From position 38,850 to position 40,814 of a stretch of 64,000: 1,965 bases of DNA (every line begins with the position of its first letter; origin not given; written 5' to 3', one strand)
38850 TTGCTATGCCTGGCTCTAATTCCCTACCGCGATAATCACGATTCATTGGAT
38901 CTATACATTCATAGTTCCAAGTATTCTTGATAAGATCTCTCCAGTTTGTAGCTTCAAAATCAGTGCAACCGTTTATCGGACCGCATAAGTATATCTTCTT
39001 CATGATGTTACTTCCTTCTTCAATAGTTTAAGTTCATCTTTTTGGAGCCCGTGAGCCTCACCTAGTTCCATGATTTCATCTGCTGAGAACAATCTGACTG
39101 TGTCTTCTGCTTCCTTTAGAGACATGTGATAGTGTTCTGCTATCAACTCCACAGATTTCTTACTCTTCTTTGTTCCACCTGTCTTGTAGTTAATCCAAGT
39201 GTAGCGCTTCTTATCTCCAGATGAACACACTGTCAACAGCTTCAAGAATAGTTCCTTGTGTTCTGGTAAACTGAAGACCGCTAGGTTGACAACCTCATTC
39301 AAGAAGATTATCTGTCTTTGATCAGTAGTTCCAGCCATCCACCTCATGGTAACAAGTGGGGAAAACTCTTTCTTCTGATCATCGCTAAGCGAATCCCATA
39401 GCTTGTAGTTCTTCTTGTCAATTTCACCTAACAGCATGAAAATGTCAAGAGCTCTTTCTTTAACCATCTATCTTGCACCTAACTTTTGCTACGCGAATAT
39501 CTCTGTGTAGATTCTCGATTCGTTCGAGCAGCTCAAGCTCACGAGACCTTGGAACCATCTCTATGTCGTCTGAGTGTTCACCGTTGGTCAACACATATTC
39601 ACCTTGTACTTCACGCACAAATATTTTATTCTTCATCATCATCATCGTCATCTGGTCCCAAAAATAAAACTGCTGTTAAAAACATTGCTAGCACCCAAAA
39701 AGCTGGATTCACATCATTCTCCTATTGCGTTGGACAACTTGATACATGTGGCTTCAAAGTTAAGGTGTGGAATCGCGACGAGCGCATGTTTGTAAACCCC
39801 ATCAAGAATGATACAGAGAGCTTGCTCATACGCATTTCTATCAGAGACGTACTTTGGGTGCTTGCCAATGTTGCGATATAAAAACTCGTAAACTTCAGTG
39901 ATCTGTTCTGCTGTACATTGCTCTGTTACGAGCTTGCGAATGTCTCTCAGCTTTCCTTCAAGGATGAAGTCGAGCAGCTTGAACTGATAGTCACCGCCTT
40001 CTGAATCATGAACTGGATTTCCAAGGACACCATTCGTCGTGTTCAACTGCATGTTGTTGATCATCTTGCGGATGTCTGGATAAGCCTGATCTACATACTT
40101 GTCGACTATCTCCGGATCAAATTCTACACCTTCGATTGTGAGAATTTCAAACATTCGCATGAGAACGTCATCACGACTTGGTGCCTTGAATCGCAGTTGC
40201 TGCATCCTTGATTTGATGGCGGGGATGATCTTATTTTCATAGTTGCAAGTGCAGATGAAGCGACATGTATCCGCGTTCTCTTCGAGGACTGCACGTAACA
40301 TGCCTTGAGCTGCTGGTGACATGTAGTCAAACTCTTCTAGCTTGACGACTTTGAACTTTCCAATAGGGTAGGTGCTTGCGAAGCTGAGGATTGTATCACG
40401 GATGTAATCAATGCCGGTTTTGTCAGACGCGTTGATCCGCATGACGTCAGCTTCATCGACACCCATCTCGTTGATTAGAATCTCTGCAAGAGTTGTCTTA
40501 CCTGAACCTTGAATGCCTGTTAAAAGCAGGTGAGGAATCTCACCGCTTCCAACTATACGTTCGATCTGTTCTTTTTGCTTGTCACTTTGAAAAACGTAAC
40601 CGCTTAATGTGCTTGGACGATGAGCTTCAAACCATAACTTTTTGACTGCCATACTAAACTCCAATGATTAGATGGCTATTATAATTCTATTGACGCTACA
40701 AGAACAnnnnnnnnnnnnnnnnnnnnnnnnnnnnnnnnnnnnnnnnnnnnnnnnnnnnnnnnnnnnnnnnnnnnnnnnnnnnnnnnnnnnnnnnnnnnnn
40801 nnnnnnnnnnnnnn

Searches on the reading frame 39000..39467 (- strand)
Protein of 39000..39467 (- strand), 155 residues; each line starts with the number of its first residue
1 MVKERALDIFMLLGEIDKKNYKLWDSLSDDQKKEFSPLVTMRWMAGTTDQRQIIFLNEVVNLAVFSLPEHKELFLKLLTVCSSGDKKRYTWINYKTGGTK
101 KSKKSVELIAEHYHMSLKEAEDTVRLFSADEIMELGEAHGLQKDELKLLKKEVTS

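Call 83: search_protein_families(library=pfam, proteins=[window:39000-39467:-], max_evalue=1)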
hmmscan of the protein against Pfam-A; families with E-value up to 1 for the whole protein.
window:39000-39467:- (155 aa): 0 families

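Call 88: search_solved_structures(query=A7, max_evalue=10)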
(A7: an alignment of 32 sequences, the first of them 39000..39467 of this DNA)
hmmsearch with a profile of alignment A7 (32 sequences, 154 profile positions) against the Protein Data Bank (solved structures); distinct sequences matched with E-value up to 10: 5.
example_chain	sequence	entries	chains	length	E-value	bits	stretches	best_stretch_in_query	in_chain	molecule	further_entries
7bqb_A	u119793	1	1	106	0.071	16.1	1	126-153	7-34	NF6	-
8vd6_A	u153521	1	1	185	0.33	14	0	129-151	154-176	CAP REPEAT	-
8e9w_A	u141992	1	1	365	0.54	13.3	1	53-96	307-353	Muscarinic acetylcholine receptor M3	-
8e9z_A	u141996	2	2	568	1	12.4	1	53-96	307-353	Muscarinic acetylcholine receptor M3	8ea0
8e9y_A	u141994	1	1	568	1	12.4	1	53-96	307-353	Muscarinic acetylcholine receptor M3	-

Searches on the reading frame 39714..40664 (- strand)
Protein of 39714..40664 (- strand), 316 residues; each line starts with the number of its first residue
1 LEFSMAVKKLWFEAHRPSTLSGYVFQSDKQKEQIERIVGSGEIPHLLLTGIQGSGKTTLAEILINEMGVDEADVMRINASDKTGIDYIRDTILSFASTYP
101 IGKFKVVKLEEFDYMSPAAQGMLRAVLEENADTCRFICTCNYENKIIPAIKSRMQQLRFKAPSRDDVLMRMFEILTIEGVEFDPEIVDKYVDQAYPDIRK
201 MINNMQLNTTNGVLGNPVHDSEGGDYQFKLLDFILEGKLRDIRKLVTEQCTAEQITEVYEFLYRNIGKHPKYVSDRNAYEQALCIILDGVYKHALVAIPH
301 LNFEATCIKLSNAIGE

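Call 15: search_protein_families(library=phrogs, proteins=[window:39714-40664:-], max_evalue=0.00001)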
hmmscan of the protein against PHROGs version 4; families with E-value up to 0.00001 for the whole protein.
window:39714-40664:- (316 aa): 3 families
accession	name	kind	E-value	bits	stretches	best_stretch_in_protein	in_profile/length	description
phrog_168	-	DNA, RNA and nucleotide metabolism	5.2e-70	237.6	1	7-310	7-307/314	clamp loader of DNA polymerase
phrog_5846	-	DNA, RNA and nucleotide metabolism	3.4e-29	103.3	1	14-206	9-200/380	clamp loader of DNA polymerase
phrog_11838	-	DNA, RNA and nucleotide metabolism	7.9e-18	65.8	1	9-215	5-213/420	clamp loader of DNA polymerase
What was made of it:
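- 39714..40664 (-): RFC/gp44-like clamp-loader large subunit. It lies between the two polymerase genes and is part of the conserved block that the two halves flank in related phages. phrog_168 5.2e-70 (call 15).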

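Call 83: search_protein_families(library=pfam, proteins=[window:39714-40664:-], max_evalue=1)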
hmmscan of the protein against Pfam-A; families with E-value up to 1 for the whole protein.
window:39714-40664:- (316 aa): 35 families (the best 25 are shown)
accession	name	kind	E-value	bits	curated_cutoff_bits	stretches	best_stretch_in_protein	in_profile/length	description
PF00004.35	AAA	-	8.5e-13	49.3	21.2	1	46-157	1-126/131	ATPase family associated with various cellular activities (AAA)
PF13177.12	DNA_pol3_delta2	-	5.2e-10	40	27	1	73-161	70-159/161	DNA polymerase III, delta subunit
PF25361.1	AAA_lid_RFC1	-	5.9e-06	26.1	34.9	1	168-207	5-44/59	RFC1-like, AAA+ ATPase lid domain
PF14532.12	Sigma54_activ_2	-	8.4e-06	26.5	25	1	31-145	11-112/138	Sigma-54 interaction domain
PF21328.3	Gp44_lid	-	9.7e-06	26.1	27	1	166-214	8-57/63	Sliding-clamp-loader large subunit, AAA+ ATPase lid domain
PF05496.18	RuvB_N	-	5.4e-05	23.5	27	1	16-70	2-60/159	Holliday junction DNA helicase RuvB P-loop domain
PF13401.12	AAA_22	-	9e-05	23.2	27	1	45-95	7-57/130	AAA domain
PF20720.3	nSTAND3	-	0.00019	21.6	27.2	1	45-79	19-53/155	Novel STAND NTPase 3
PF25201.1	nSTAND6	-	0.00075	20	27.7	1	42-87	17-62/148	Novel STAND NTPase 6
PF13238.12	AAA_18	-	0.00092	20.1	29.4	1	47-76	2-25/128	AAA domain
PF13173.12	AAA_14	-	0.0016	18.9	27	1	46-139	5-96/129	AAA domain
PF24883.2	NPHP3_N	-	0.0026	18.4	24.8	1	35-70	13-49/164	Nephrocystin 3, N-terminal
PF13191.12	AAA_16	-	0.0027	18.7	32.6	1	33-69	11-50/167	AAA ATPase domain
PF06414.18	Zeta_toxin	-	0.0047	16.8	22.3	1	46-79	19-51/199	Zeta toxin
PF12775.13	AAA_7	-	0.0059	16.6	25.8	1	45-94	35-84/181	P-loop containing dynein motor region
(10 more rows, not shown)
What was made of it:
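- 39714..40664 (-): Pfam AAA, DNA_pol3_delta2 and Gp44_lid (call 83).
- Checked: A gp44-like clamp loader lies at 39714..40664 (calls 15, 83).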
